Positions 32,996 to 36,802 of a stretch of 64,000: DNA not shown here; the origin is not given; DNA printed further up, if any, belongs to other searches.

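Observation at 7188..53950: Recurrent 12-bp palindrome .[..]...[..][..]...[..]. marks at least nine promoter-proximal intergenic sites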

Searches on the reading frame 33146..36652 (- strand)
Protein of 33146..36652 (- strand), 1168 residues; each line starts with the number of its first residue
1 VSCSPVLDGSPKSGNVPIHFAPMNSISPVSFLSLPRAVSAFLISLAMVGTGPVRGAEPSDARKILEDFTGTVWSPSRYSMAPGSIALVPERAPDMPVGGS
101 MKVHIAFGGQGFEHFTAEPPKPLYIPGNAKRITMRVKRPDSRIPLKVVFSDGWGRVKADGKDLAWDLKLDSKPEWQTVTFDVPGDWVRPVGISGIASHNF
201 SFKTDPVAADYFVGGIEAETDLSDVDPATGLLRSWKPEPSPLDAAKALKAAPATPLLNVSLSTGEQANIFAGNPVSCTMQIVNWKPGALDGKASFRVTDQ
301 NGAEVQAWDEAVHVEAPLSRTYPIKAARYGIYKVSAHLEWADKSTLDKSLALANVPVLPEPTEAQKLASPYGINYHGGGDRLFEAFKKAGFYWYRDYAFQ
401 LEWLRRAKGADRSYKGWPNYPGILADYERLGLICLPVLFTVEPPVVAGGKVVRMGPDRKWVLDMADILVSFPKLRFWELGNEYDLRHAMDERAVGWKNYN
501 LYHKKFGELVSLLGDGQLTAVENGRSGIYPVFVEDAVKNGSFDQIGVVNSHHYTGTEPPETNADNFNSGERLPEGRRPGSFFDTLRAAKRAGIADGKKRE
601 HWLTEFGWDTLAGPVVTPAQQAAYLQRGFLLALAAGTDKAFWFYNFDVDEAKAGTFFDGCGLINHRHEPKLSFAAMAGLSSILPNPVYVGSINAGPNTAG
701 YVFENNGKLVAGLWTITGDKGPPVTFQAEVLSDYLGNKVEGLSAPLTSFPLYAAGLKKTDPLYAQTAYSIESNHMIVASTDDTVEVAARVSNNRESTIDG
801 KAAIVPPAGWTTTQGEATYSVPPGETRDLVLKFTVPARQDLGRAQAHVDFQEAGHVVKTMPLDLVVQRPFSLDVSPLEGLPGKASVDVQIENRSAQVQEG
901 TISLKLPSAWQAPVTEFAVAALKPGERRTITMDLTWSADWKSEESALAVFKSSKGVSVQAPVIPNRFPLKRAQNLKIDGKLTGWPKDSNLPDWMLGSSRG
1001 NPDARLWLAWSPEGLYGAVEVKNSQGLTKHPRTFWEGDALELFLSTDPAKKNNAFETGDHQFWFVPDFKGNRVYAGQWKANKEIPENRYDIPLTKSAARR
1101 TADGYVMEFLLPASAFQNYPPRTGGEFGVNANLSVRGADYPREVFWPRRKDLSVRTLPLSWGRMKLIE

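Call 8: search_protein_families(library=pfam, proteins=[window:33146-36652:-], max_evalue=0.001)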
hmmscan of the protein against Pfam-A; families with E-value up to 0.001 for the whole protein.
window:33146-36652:- (1168 aa): 2 families
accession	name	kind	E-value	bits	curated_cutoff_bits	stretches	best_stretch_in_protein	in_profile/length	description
PF10633.15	NPCBM_assoc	-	1.8e-07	31.7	24.4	0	780-841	3-66/78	NPCBM-associated, NEW3 domain of alpha-galactosidase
PF06452.16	CBM9_1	-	4e-06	27.3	23.4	1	998-1116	28-133/185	Carbohydrate family 9 binding domain-like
